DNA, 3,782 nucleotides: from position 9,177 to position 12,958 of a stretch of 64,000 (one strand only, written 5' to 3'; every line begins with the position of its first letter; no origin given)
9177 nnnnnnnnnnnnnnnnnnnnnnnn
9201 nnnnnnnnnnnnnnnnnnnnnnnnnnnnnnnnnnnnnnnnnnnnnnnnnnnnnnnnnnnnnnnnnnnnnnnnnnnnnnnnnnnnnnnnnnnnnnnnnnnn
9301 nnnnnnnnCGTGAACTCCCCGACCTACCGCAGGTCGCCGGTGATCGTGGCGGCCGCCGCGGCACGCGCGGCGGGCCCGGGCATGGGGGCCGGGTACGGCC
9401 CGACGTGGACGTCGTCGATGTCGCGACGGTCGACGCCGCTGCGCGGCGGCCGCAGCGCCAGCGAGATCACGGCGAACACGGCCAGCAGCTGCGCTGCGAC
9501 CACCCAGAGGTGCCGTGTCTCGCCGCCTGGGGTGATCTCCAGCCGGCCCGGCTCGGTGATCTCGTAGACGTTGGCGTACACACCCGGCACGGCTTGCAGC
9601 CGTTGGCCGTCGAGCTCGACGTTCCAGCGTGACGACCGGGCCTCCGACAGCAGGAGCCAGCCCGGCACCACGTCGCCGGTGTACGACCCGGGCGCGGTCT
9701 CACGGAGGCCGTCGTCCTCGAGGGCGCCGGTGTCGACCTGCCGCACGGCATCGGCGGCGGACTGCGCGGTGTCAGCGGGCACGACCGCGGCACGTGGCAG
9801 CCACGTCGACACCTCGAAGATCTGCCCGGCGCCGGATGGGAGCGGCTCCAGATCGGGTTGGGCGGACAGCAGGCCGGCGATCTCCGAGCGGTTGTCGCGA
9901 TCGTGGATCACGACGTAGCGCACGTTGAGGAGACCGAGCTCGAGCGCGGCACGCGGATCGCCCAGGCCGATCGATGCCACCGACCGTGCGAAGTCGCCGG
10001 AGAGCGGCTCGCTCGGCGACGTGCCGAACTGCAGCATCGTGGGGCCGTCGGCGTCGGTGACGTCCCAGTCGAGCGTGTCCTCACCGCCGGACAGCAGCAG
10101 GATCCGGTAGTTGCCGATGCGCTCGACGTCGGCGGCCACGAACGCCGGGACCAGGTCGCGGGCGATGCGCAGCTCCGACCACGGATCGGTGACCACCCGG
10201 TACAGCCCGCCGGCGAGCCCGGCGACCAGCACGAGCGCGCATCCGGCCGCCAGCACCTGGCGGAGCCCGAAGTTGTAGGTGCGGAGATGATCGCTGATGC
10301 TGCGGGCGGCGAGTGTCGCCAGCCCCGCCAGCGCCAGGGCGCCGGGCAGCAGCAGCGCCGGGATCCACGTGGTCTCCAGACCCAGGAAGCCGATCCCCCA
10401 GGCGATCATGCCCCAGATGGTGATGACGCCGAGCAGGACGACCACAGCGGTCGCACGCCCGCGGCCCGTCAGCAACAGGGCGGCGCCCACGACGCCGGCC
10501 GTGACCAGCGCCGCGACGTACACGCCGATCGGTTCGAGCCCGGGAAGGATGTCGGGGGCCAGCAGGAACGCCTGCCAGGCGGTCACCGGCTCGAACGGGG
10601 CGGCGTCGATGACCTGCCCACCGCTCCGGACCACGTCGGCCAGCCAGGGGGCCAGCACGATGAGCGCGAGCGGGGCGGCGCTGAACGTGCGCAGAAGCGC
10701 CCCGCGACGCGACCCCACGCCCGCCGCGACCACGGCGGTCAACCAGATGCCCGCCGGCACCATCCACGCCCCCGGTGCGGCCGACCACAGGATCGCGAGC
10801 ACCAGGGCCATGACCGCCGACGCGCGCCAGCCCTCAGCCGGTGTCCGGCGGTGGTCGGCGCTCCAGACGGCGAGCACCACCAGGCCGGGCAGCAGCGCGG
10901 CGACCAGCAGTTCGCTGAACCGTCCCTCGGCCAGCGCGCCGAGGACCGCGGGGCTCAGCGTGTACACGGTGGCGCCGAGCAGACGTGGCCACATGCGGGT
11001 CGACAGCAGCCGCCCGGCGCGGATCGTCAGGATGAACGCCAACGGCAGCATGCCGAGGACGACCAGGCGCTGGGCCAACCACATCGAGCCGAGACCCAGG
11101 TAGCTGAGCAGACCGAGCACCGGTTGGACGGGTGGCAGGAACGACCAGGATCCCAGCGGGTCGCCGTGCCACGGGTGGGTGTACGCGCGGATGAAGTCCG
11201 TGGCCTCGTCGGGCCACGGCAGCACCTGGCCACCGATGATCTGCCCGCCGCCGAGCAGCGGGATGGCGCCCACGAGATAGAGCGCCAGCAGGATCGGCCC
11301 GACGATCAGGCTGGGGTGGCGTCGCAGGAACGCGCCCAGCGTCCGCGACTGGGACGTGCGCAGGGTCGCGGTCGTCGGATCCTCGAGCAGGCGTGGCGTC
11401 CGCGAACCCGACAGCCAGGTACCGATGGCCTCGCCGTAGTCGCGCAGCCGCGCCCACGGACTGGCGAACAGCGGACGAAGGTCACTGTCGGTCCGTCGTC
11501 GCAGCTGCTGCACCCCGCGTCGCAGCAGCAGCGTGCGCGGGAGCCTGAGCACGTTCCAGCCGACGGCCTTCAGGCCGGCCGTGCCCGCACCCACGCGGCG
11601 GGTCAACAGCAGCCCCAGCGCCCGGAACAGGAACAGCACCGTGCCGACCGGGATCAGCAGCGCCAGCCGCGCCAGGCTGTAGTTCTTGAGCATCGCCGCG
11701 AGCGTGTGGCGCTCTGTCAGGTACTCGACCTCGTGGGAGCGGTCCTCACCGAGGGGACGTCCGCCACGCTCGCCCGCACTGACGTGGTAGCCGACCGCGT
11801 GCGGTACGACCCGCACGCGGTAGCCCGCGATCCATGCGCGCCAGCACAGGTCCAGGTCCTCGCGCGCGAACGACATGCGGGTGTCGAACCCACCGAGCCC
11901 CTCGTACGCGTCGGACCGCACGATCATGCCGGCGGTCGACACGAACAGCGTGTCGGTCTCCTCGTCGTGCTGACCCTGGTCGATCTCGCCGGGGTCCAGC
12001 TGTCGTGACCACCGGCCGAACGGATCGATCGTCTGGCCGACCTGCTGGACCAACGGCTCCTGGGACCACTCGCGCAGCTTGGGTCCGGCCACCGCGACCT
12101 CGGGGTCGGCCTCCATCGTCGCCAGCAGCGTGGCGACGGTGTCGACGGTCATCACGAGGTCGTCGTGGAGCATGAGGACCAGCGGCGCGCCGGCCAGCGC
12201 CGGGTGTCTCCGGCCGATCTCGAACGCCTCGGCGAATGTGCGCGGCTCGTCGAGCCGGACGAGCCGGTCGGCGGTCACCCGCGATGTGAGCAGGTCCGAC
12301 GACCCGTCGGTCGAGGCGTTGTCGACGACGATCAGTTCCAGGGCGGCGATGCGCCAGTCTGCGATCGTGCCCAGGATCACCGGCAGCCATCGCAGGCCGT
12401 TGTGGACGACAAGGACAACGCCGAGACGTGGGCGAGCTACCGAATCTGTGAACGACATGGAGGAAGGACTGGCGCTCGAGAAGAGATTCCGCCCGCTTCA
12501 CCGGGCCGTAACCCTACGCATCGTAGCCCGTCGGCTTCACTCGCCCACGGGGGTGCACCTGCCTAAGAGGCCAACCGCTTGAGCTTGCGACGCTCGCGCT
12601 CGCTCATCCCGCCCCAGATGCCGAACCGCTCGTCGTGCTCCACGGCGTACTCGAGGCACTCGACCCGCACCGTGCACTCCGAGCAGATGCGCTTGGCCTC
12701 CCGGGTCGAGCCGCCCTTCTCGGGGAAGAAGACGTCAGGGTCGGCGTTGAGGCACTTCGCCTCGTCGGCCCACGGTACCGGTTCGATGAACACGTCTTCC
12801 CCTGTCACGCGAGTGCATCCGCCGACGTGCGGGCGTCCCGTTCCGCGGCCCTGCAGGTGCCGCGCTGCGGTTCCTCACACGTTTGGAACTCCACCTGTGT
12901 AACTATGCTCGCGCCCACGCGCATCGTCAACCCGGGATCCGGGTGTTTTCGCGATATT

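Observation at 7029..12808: Conserved but functionally unassigned envelope block: whiB / giant GT2-membrane fusion / DUF5719-like / DUF3499-like next to GDP-mannose supply genes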

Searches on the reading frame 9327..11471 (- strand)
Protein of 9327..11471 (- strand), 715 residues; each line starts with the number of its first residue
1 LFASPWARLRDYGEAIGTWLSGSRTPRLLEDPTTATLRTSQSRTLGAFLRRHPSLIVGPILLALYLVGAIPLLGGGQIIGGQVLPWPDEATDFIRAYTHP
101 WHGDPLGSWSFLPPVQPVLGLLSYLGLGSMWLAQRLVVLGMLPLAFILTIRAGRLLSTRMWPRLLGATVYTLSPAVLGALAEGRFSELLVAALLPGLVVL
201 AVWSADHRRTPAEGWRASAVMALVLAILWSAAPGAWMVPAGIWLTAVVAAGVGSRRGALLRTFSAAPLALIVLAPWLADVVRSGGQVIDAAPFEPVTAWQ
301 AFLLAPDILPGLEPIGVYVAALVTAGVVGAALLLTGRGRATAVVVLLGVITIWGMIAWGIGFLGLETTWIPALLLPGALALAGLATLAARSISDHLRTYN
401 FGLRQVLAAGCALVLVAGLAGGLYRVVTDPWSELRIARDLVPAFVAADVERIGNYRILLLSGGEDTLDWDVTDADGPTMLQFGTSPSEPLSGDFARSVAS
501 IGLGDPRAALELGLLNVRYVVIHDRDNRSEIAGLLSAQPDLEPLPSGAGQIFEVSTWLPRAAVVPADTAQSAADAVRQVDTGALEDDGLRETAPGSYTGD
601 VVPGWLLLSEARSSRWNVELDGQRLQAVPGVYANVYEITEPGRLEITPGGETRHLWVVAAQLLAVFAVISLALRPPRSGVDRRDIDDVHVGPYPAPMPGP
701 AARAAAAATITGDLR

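Call 41: search_protein_families(library=pfam, proteins=[window:9327-11471:-], max_evalue=10)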
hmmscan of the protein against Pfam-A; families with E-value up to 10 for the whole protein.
window:9327-11471:- (715 aa): 2 families
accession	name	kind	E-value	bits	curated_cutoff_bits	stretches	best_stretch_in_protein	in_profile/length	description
PF11145.14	DUF2921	-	0.21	11.6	27.5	1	173-228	70-126/236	Transmembrane E3 ligase/DUF2921 transmembrane domain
PF05628.17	Borrelia_P13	-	9.8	6.6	25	1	321-380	38-98/138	Borrelia membrane protein P13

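Call 86: search_solved_structures(query=A4, max_evalue=10)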
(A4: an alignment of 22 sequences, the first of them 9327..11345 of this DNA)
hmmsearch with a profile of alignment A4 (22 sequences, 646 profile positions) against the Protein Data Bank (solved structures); distinct sequences matched with E-value up to 10: 2.
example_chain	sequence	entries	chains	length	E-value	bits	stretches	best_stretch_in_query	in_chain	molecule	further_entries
36hu_G1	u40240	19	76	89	0.26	12.7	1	183-244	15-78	Flagellar biosynthetic protein FliQ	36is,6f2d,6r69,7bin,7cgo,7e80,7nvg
6s3r_G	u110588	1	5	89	0.61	11.5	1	175-242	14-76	Flagellar biosynthetic protein FliQ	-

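Call 87: search_protein_families(library=pfam, alignment_id=A4, max_evalue=1)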
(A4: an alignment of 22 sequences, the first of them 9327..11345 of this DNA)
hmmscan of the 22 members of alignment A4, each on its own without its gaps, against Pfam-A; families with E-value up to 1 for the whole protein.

A. member 1, window:9327-11345:- (673 aa): 1 family
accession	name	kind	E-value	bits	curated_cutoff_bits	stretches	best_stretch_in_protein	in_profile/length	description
PF11145.14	DUF2921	-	0.22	11.5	27.5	1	131-186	70-126/236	Transmembrane E3 ligase/DUF2921 transmembrane domain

B. families by the number of members that match (of 22 scanned): 5 families
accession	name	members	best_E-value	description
PF12555.13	SteA-like_C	1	0.026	SteA-like C-terminal domain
PF07131.17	DUF1382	1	0.085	Protein of unknown function (DUF1382)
PF19982.4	DUF6418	1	0.097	Family of unknown function (DUF6418)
PF11145.14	DUF2921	1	0.22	Transmembrane E3 ligase/DUF2921 transmembrane domain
PF06785.16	UPF0242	1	0.48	Uncharacterised protein family (UPF0242) N-terminus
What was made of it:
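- On GT-C glycosyltransferases (AftD-like): No Pfam hit at E<=10 for three C-terminal parts, or at E<=1 for 22 diverse members (calls 41, 87).
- Closest known: AftD. Different: No sequence similarity: no GT-C Pfam family was hit (calls 41, 87).
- No Pfam or PDB sequence match to the membrane module, even with a broad profile (calls 86, 87).
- Tried and rejected: Pfam at permissive E-values found nothing for the membrane module of 3 and then 22 members (calls 41, 87).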

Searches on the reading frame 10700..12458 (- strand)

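Call 44: find_related_loci(query=A3, collection=genome_contigs, flank=10000)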
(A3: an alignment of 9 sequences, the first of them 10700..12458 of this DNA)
Query A3 (586 aa) in genome_contigs; peptide patterns used: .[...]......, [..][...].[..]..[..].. (x = any residue, [..] = any of these).
600 stretches matched a pattern (row limit reached: there are more); 561 encode a relative of the query (tblastn E <= 1e-3); the best 80 are kept; 80 distinct loci.
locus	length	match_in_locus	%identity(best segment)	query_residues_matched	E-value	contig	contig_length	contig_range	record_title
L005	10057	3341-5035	48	1-561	2e-154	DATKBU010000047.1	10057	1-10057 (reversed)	MAG TPA_asm: Egibacteraceae bacterium isolate SMAG_U14428 k141_1602872, whole genome shotgun sequence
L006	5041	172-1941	47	6-562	1e-154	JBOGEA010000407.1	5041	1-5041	MAG: Egibacteraceae bacterium isolate SE1492_metabat2.bin.13 NODE_2103_length_5041_cov_2.617216, whole genome shotgun se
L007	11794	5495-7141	49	4-545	9e-152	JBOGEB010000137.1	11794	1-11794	MAG: Egibacteraceae bacterium isolate SD8052_metabat2.bin.1 NODE_144_length_11794_cov_21.401046, whole genome shotgun se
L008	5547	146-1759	50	10-545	1e-123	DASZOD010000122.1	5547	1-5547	MAG TPA_asm: Egibacteraceae bacterium isolate SMAG_U5935 k141_124288, whole genome shotgun sequence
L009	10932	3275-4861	40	15-545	7e-105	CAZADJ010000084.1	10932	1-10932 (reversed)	MAG TPA_asm: uncultured Actinomycetota bacterium isolate SRP284430_co1_153 genome assembly, contig: NODE_4355_length_109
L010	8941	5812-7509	42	10-580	1e-104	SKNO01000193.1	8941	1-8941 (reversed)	MAG: Nitriliruptoraceae bacterium isolate CSSed162cmA_296 CSSed16-2cmA-31208, whole genome shotgun sequence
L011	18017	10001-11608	41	14-545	5e-102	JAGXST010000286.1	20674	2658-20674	MAG: Actinomycetota bacterium isolate CROMO_BS_109_2_0 c_000000988559, whole genome shotgun sequence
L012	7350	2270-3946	40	1-556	2e-101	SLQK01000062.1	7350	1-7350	MAG: Nitriliruptoraceae bacterium isolate CSSed165cm_528 CSSed16-5cm-45272, whole genome shotgun sequence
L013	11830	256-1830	41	6-527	3e-99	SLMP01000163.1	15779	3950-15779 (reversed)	MAG: Nitriliruptoraceae bacterium isolate CSSed165cm_363R1 CSSed16-5cm-10814, whole genome shotgun sequence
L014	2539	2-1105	52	162-529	4e-101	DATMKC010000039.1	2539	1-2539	MAG TPA_asm: Egibacteraceae bacterium isolate SMAG_U13586 k141_95049, whole genome shotgun sequence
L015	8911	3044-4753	37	10-577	5e-94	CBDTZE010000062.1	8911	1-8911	MAG TPA_asm: uncultured Nitriliruptoria bacterium isolate SRR7614695_binner123_Refined_70 genome assembly, contig: ERZ23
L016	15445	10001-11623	40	6-545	2e-93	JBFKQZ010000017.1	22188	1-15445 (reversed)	MAG: Nitriliruptoraceae bacterium isolate Mix_sand22.2022.08.Z.40 k141_3769610_length_22188_cov_11.0003, whole genome sh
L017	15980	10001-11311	42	91-527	3e-89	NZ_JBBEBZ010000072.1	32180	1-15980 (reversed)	MAG: Nitriliruptor sp. isolate LejiaF_72_70 Lejia_F_2054_length_32180_cov_38, whole genome shotgun sequence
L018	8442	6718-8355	48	10-556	1e-123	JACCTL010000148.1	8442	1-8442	MAG: Euzebyaceae bacterium isolate MGR_bin73 SD2897-2912_k127_1612932, whole genome shotgun sequence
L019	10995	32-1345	43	92-526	6e-79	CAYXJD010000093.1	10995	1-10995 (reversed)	MAG TPA_asm: uncultured Actinomycetota bacterium isolate binchicken_co13_51 genome assembly, contig: NODE_9419_length_10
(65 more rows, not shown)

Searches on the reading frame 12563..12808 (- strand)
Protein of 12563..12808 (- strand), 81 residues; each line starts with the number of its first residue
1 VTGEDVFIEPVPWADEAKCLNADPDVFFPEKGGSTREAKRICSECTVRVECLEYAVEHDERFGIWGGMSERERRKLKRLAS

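Call 8: search_protein_families(library=pfam, proteins=[window:12563-12808:-], max_evalue=0.01)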
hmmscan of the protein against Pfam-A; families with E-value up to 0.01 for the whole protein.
window:12563-12808:- (81 aa): 1 family
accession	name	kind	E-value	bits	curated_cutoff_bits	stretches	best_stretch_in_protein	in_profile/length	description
PF02467.21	Whib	-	2.6e-26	92.4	23.6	1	13-76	1-65/65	Transcription factor WhiB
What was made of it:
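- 12563..12808 (-): whiB (WhiB/WhiB2-type Wbl Fe-S transcription factor), its own unit. PF02467 at 92.4 bits (call 8).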

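Call 9: search_protein_families(library=ncbifam, proteins=[window:12563-12808:-], max_evalue=0.01)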
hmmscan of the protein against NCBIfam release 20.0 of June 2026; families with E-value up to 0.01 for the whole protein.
window:12563-12808:- (81 aa): 0 families
